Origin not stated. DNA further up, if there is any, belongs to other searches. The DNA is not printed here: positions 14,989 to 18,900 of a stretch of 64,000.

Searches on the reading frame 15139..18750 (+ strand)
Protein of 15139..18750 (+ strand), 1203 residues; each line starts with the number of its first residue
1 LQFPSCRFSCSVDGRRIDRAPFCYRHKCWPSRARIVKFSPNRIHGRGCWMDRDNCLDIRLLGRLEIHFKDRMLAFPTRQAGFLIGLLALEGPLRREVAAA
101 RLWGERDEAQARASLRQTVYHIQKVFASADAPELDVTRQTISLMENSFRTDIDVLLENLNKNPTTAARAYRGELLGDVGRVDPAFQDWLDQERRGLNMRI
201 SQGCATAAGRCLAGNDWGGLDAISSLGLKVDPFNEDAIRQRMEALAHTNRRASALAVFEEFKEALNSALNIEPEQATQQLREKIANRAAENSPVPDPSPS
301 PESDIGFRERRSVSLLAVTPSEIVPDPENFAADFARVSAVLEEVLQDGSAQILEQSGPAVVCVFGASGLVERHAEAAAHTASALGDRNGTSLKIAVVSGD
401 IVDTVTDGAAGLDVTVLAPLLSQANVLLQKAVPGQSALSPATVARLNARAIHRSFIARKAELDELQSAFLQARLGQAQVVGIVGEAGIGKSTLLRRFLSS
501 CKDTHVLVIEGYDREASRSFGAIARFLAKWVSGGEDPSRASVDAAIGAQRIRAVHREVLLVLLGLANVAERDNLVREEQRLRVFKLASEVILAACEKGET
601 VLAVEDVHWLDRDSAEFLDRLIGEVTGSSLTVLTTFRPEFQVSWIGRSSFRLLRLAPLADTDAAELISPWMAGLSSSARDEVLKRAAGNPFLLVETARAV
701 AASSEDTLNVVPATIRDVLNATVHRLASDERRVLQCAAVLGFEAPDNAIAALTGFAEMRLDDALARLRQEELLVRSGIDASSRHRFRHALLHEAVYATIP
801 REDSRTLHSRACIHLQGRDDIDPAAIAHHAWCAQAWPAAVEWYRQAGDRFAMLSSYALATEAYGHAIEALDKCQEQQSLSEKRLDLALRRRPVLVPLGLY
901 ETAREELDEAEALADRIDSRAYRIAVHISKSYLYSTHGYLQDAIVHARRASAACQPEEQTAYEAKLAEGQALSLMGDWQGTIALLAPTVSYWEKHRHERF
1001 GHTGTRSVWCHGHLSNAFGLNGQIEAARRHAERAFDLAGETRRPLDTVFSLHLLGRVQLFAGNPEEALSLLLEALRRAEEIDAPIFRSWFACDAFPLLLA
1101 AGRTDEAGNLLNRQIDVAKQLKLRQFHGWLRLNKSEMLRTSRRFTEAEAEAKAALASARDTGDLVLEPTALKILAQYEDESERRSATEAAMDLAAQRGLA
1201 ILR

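Call 7: search_protein_families(library=pfam, proteins=[window:15139-18750:+], max_evalue=1)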
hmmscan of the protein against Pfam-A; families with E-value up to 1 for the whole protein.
window:15139-18750:+ (1203 aa): 22 families
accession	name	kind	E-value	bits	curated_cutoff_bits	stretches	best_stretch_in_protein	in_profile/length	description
PF13191.12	AAA_16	-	1.4e-18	68.4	32.6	1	455-630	2-164/167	AAA ATPase domain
PF03704.23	BTAD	-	1.1e-14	55.5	22.1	1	165-284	31-145/146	Bacterial transcriptional activator domain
PF13424.12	TPR_12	-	2e-10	41.1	30.1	2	1014-1080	9-77/77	Tetratricopeptide repeat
PF13401.12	AAA_22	-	7.8e-06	26.7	27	1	476-624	4-109/130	AAA domain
PF25199.1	nSTAND_NTPase5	-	0.00031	21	34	1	450-510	13-77/145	Novel STAND NTPase 5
PF00005.33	ABC_tran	-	0.0011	20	25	1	473-502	7-36/137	ABC transporter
PF03308.22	MeaB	-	0.0017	17.8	23.1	1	470-500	26-56/273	Methylmalonyl Co-A mutase-associated GTPase MeaB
PF05729.18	NACHT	-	0.0023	18.2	26.7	1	479-505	2-28/167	NACHT domain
PF01637.24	ATPase_2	-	0.0059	16.9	33.2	1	455-509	1-52/225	ATPase domain predominantly from Archaea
PF13176.12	TPR_7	-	0.0083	16.6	27.9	1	1050-1079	1-32/36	Tetratricopeptide repeat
PF00931.28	NB-ARC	-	0.011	15.4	23.5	1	474-501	15-42/248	NB-ARC domain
PF03193.22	RsgA_GTPase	-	0.035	14.4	30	1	469-500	99-129/174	RsgA GTPase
PF07721.20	TPR_4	-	0.13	13.4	27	1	1051-1071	4-24/26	Tetratricopeptide repeat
PF03266.21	NTPase_1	-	0.13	12.5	23.9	1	480-534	2-55/168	NTPase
PF13479.12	AAA_24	-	0.15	12.3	27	1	478-510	3-31/195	AAA domain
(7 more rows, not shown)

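Call 8: search_protein_families(library=padloc, proteins=[window:15139-18750:+], max_evalue=1)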
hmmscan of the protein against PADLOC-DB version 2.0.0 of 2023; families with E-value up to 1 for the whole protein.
window:15139-18750:+ (1203 aa): 2 families
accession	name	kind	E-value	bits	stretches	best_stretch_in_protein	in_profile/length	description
PDLC04140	mad8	-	0.011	13.3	1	475-510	25-63/314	mads_8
PDLC04734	PDC-M62A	-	0.031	11.3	1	470-497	53-80/597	-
